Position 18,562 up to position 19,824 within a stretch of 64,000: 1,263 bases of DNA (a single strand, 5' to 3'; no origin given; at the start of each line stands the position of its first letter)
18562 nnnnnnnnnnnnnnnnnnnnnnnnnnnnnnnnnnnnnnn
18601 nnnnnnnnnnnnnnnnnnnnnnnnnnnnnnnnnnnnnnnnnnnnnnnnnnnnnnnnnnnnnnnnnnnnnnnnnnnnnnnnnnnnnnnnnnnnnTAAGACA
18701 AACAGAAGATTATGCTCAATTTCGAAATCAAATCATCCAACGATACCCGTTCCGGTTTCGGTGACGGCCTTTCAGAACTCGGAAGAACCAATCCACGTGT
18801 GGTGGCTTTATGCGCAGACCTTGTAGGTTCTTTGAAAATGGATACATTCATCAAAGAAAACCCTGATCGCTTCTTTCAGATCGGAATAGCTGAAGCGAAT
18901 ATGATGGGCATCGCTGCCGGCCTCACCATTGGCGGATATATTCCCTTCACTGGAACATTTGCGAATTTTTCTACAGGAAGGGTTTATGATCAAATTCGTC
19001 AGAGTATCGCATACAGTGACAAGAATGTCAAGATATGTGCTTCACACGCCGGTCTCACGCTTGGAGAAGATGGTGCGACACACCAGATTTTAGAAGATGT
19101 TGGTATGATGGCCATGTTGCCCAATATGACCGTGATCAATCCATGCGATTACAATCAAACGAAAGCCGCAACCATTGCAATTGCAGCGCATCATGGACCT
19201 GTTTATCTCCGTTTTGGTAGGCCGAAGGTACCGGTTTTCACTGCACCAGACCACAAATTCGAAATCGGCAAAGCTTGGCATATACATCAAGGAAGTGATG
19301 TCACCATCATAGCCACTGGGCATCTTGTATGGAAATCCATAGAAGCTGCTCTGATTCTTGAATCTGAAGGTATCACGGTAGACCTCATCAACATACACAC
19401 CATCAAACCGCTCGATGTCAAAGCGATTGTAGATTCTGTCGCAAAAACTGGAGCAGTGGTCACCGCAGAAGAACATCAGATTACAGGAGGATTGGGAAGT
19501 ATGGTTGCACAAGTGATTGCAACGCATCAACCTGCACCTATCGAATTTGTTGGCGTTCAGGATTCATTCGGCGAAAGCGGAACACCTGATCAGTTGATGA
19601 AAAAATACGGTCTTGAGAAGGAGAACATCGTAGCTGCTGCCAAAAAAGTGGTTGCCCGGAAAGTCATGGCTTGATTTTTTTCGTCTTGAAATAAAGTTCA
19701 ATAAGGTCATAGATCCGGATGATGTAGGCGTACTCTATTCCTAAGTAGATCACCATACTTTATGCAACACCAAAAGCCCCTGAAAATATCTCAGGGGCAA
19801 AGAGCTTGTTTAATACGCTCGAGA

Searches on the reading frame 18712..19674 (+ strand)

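Call 42: search_protein_families(library=pfam, proteins=[window:18712-19674:+], max_evalue=0.001)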
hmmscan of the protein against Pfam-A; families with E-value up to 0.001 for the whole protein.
window:18712-19674:+ (320 aa): 3 families
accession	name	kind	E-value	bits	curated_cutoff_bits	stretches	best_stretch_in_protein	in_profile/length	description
PF02779.29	Transket_pyr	-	7.4e-42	143.4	27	1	11-174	4-173/174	Transketolase, pyrimidine binding domain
PF02780.25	Transketolase_C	-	9.3e-31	106.8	25.9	1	186-306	1-124/124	Transketolase, C-terminal domain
PF22613.1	Transketolase_C_1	-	7.5e-06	26.6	27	1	194-301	11-112/113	Transketolase-like TK C-terminal domain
